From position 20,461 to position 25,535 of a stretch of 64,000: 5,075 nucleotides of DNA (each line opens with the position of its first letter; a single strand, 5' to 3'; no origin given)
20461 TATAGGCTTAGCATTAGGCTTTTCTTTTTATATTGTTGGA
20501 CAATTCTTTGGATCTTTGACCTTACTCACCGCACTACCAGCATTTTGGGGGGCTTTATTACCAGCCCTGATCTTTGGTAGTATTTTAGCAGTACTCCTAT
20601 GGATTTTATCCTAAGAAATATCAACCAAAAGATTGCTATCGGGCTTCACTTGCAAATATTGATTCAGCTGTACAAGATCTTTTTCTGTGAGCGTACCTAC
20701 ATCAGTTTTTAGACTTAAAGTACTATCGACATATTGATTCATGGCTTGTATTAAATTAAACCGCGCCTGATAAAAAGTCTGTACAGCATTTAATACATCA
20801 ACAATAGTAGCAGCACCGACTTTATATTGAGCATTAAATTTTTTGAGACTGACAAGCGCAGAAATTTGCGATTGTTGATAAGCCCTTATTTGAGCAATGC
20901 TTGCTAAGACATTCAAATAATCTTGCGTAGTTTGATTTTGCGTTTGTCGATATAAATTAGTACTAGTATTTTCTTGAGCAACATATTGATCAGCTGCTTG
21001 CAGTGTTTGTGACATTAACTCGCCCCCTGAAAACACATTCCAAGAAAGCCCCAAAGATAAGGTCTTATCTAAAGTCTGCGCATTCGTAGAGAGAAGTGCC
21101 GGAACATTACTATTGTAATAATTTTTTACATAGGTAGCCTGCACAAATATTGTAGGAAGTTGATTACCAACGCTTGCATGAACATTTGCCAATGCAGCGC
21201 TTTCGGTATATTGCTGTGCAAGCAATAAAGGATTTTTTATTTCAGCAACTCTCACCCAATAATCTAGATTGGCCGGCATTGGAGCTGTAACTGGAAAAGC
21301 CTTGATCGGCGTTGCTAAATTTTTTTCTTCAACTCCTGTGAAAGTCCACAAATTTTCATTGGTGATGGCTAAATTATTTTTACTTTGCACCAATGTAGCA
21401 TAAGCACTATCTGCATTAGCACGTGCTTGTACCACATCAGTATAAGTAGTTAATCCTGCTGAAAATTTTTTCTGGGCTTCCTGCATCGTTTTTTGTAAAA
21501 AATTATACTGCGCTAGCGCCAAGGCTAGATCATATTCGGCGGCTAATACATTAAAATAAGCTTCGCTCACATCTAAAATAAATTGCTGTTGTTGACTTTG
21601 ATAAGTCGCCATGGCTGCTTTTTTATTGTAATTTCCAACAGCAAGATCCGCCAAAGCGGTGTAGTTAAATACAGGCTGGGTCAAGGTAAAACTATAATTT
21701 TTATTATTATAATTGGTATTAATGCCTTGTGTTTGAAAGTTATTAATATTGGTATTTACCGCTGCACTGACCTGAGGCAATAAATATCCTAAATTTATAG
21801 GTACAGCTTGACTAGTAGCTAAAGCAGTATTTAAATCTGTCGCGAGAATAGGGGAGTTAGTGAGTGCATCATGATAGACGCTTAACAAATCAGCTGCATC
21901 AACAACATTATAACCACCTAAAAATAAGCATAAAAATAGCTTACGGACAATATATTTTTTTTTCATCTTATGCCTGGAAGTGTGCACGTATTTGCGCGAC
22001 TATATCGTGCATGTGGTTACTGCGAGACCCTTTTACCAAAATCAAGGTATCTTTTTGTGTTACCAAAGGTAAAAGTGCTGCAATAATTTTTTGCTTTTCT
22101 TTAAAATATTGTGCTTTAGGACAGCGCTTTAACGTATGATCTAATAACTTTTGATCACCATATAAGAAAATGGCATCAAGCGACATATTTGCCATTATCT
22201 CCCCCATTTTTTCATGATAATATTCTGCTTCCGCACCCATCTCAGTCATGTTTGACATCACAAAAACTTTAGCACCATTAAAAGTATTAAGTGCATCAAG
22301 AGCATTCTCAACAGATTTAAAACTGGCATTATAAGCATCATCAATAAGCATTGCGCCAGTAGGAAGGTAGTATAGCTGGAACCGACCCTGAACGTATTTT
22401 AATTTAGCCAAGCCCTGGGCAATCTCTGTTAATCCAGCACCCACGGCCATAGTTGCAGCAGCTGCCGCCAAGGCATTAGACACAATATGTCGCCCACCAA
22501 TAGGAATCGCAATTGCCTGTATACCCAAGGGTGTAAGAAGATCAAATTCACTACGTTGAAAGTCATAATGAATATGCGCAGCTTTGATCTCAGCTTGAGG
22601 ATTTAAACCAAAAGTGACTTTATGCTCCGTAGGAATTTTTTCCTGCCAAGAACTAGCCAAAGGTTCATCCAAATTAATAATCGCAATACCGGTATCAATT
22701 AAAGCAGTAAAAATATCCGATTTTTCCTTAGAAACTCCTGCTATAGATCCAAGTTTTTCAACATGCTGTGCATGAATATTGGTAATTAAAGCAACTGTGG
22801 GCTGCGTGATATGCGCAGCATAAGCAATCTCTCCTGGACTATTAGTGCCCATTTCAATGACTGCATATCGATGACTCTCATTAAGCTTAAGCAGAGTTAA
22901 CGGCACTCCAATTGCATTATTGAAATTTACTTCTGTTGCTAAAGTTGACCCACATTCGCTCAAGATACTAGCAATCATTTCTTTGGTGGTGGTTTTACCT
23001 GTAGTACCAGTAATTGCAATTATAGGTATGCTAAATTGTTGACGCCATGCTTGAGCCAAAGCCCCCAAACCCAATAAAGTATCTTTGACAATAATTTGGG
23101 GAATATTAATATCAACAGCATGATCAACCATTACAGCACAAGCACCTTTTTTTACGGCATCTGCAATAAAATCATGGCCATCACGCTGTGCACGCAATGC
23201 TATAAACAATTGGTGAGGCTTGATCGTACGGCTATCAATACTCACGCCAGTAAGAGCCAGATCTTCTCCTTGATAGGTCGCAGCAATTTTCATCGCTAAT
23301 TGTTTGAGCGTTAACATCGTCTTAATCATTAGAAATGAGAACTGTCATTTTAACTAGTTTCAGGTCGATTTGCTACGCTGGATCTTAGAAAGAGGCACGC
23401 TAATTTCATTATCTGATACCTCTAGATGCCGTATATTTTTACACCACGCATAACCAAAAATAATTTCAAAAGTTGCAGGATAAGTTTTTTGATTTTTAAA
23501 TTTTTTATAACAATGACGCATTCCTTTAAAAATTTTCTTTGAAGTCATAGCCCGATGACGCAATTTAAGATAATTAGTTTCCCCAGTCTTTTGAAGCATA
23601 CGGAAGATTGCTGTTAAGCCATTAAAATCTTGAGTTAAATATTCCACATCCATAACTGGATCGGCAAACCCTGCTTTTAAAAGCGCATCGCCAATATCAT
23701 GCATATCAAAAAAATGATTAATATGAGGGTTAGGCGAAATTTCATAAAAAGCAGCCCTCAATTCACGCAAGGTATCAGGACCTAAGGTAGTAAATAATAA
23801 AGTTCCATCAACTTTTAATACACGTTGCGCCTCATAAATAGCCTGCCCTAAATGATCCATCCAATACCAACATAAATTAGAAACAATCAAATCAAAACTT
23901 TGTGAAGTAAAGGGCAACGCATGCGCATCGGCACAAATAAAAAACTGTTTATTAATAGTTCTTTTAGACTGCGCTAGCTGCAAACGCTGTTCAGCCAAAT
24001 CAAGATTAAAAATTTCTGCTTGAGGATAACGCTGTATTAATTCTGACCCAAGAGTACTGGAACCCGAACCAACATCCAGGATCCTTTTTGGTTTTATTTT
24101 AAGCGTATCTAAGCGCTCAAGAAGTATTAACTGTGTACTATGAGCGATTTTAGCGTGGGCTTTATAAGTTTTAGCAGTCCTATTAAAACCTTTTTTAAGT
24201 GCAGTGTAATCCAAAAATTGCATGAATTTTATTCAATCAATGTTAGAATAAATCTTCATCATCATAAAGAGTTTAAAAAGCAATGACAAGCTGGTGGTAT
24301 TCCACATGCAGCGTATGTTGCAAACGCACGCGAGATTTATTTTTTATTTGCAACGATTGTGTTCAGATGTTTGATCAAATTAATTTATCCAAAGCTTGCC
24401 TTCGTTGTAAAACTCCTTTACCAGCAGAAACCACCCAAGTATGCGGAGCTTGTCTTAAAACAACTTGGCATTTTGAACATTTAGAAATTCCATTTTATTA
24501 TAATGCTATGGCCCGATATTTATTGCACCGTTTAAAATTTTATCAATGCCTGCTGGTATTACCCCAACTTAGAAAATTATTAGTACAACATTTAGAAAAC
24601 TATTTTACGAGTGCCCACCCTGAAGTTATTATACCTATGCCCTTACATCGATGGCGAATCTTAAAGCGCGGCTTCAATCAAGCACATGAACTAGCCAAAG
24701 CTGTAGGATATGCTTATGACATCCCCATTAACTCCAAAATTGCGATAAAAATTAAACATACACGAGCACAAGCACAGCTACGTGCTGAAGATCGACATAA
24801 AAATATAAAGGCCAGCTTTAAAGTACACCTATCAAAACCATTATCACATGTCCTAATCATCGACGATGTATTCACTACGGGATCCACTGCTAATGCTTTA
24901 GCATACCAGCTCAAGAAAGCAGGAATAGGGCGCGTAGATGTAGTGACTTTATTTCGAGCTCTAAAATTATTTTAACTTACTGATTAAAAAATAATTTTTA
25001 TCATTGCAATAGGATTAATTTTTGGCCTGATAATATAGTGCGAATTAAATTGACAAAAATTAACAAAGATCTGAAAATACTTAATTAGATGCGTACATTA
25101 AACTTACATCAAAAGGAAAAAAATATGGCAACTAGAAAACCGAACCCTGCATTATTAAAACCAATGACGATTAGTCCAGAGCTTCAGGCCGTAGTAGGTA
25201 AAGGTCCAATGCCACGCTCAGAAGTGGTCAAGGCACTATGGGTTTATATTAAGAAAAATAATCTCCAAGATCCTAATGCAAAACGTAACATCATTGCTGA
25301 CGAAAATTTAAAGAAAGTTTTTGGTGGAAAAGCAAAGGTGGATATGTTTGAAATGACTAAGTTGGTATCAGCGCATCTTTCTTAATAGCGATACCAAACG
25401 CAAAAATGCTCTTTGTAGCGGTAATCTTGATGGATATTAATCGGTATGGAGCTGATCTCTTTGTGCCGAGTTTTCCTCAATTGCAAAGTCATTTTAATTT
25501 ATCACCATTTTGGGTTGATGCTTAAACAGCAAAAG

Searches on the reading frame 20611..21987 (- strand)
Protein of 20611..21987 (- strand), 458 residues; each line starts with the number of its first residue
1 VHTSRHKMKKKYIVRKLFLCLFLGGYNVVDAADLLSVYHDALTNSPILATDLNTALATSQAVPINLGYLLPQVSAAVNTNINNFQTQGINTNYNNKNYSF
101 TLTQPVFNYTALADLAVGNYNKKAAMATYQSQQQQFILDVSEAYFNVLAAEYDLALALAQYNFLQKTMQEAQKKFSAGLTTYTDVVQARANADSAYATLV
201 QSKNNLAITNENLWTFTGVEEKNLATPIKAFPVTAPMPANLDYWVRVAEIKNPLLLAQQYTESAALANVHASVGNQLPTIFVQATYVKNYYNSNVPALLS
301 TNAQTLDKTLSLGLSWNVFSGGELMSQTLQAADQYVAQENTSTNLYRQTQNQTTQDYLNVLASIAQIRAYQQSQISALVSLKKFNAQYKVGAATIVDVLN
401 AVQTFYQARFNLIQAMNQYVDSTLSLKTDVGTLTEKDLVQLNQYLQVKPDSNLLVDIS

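Call 15: search_protein_families(library=ncbifam, proteins=[window:20611-21987:-])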
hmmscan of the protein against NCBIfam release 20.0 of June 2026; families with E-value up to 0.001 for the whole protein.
window:20611-21987:- (458 aa): 4 families
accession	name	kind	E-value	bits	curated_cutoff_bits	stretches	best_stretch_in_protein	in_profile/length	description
NF007002.0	PRK09465.1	equivalog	1.5e-73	247.9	495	1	14-448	5-441/460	outer membrane channel protein TolC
TIGR01844.1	type_I_sec_TolC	subfamily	2e-71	241.2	225.15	1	31-446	2-413/414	TolC family outer membrane protein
NF052390.1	efflux_OMP_AbuO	equivalog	7e-35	120.6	700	1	8-445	1-445/447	multidrug efflux outer membrane protein AbuO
TIGR01845.1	outer_NodT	subfamily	2e-13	50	210.05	1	121-428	152-455/460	efflux transporter outer membrane subunit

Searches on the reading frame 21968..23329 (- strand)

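Call 15: search_protein_families(library=ncbifam, proteins=[window:21968-23329:-])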
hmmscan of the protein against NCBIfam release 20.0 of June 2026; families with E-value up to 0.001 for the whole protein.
window:21968-23329:- (453 aa): 28 families (the best 25 are shown)
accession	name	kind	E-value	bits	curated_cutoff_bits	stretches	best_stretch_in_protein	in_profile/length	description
NF008896.0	PRK11929.1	equivalog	1.9e-128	429.8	1023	1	21-449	522-958/965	bifunctional UDP-N-acetylmuramoyl-L-alanyl-D-glutamate--2,6-diaminopimelate ligase MurE/UDP-N-acetylmuramoyl-tripeptide--D-alanyl-D-alanine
NF008041.0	PRK10773.1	equivalog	3.8e-128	428.1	551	1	5-449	3-449/453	UDP-N-acetylmuramoyl-tripeptide--D-alanyl-D-alanine ligase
TIGR01143.1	murF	subfamily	5.6e-125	417.6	288.6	1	31-445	1-416/418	UDP-N-acetylmuramoyl-tripeptide--D-alanyl-D-alanine ligase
NF010693.0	PRK14093.1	equivalog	4.2e-75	253.3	544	1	3-452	4-469/479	UDP-N-acetylmuramoylalanyl-D-glutamyl-2,6-diaminopimelate--D-alanyl-D-alanine ligase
NF008897.0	PRK11930.1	equivalog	8e-66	222.6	804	1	6-448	3-454/822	bifunctional UDP-N-acetylmuramoyl-tripeptide:D-alanyl-D-alanine ligase/alanine racemase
NF001126.0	PRK00139.1-4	equivalog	1.1e-43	149.5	373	2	10-131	5-134/486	UDP-N-acetylmuramoyl-L-alanyl-D-glutamate--2,6-diaminopimelate ligase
TIGR01085.1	murE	subfamily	3.6e-41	141.6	257.3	2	24-129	2-113/472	UDP-N-acetylmuramyl-tripeptide synthetase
NF001124.0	PRK00139.1-2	equivalog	3.2e-36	125.1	476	2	10-130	8-138/500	UDP-N-acetylmuramoyl-L-alanyl-D-glutamate--2,6-diaminopimelate ligase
NF010628.0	PRK14022.1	equivalog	4e-31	108.3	536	1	4-392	13-404/483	UDP-N-acetylmuramoyl-L-alanyl-D-glutamate--L-lysine ligase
NF001123.0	PRK00139.1-1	equivalog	1.1e-30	106.7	586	1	20-357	14-380/493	UDP-N-acetylmuramoyl-L-alanyl-D-glutamate--2,6-diaminopimelate ligase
TIGR01082.1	murC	equivalog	7.6e-24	84.6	335.1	1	102-350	101-340/449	UDP-N-acetylmuramate--L-alanine ligase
NF053645.1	pMurC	equivalog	6.7e-23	81.1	560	2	101-247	102-250/492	pseudomurein biosynthesis peptide ligase pMurC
TIGR01087.1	murD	equivalog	9.8e-23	80.9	211.95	1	94-349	97-340/441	UDP-N-acetylmuramoyl-L-alanine--D-glutamate ligase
TIGR02068.2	cya_phycin_syn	equivalog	2.7e-20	72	850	2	178-395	566-796/862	cyanophycin synthetase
NF053648.1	pMurE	equivalog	2.6e-19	69.3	600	1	68-334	63-337/464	pseudomurein biosynthesis peptide ligase pMurE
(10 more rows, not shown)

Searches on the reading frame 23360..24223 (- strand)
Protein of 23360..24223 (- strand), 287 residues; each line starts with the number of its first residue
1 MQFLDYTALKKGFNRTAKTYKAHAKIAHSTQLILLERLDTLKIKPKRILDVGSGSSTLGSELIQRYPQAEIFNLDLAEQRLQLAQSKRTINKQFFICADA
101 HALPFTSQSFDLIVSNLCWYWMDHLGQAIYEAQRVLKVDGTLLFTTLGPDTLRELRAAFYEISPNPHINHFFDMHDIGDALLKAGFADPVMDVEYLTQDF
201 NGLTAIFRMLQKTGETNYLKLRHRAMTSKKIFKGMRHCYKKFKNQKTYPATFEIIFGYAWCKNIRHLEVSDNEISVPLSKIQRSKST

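Call 15: search_protein_families(library=ncbifam, proteins=[window:23360-24223:-])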
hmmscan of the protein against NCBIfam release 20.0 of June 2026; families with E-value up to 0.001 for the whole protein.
window:23360-24223:- (287 aa): 29 families (the best 25 are shown)
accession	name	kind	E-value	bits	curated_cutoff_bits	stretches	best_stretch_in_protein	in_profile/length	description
TIGR02072.1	BioC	equivalog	3.7e-57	193.9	184.95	1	13-260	2-243/244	malonyl-ACP O-methyltransferase BioC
NF007610.0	PRK10258.1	equivalog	2.5e-29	102.3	342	1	4-257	4-246/251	malonyl-ACP O-methyltransferase BioC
TIGR01934.1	MenG_MenH_UbiE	subfamily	8.2e-14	51.4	158.35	1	43-147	38-144/223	ubiquinone/menaquinone biosynthesis methyltransferase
NF045667.1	MTase_DVU1556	equivalog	9.9e-14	51.3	155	1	45-148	23-123/213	DVU_1556 family methyltransferase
NF001244.0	PRK00216.1-5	equivalog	3.7e-11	42.8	216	1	43-143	47-152/236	bifunctional demethylmenaquinone methyltransferase/2-methoxy-6-polyprenyl-1,4-benzoquinol methylase UbiE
NF045825.1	FAmtase_mtf2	equivalog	1.4e-10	40.8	400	1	42-147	56-161/248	fatty-acid O-methyltransferase Mtf2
NF040539.1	AST_met_ArsM_2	exception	3.6e-10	40.1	240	1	44-146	56-165/262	putative arsinothricin biosynthesis methyltransferase ArsM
NF045823.1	PthPhpthDimycoMt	equivalog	4.1e-10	39.3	300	1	42-147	64-169/256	phthiotriol/phenolphthiotriol dimycocerosates methyltransferase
NF008300.0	PRK11088.1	equivalog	5.1e-09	36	303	1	40-161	81-196/272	23S rRNA (guanine(745)-N(1))-methyltransferase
NF052510.1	methyltran_MpqE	exception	6.5e-09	35.5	335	1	44-148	46-155/234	methyl-plastoquinone biosynthesis methyltransferase MpqE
NF004452.0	PRK05785.1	equivalog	1.1e-08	34.8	207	1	40-137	47-138/228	hypothetical protein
TIGR03534.1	RF_mod_PrmC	equivalog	2.9e-08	33.5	199.1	1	30-116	73-163/253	peptide chain release factor N(5)-glutamine methyltransferase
NF001242.0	PRK00216.1-3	equivalog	6.1e-08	32.4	351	1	37-144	63-175/258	bifunctional demethylmenaquinone methyltransferase/2-methoxy-6-polyprenyl-1,4-benzoquinol methylase UbiE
NF047649.1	MTase_UXPK_star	exception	2.2e-07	30.2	460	1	47-144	80-181/283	methyltransferase/UXPK-star double selenoprotein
NF001240.0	PRK00216.1-1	equivalog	2.8e-07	29.8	378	1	45-158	64-182/251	bifunctional demethylmenaquinone methyltransferase/2-methoxy-6-polyprenyl-1,4-benzoquinol methylase UbiE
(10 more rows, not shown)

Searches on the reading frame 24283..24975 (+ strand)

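Call 15: search_protein_families(library=ncbifam, proteins=[window:24283-24975:+])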
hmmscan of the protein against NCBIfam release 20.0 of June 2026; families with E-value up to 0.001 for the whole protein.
window:24283-24975:+ (230 aa): 6 families
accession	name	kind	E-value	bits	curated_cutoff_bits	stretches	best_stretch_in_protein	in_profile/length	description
NF008616.0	PRK11595.1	equivalog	1.8e-33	115.9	304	1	8-227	7-227/227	DNA utilization protein GntX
TIGR00201.1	comF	subfamily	2.6e-29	102.5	233.55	1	9-225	1-190/190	ComF family protein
NF002636.0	PRK02304.1-5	equivalog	0.00044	19.8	125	1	184-223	114-153/176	adenine phosphoribosyltransferase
NF002635.0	PRK02304.1-4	subfamily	0.00044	19.8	146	1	189-224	117-152/188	adenine phosphoribosyltransferase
NF005537.0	PRK07199.1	subfamily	0.00049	19.3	322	1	164-222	190-246/301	ribose-phosphate diphosphokinase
TIGR01090.1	apt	equivalog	0.00057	20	185.85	1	129-223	56-145/169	adenine phosphoribosyltransferase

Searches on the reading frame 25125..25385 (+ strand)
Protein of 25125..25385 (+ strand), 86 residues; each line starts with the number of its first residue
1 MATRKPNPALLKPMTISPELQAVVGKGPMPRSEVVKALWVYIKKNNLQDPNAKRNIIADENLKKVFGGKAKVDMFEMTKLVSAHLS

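Call 68: search_protein_families(library=pfam, proteins=[window:25125-25385:+], max_evalue=0.01)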
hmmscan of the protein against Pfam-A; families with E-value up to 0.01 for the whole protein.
window:25125-25385:+ (86 aa): 1 family
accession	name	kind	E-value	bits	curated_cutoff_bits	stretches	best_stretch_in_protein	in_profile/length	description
PF02201.23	SWIB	-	1.9e-32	111.3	25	1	12-85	1-74/74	SWIB/MDM2 domain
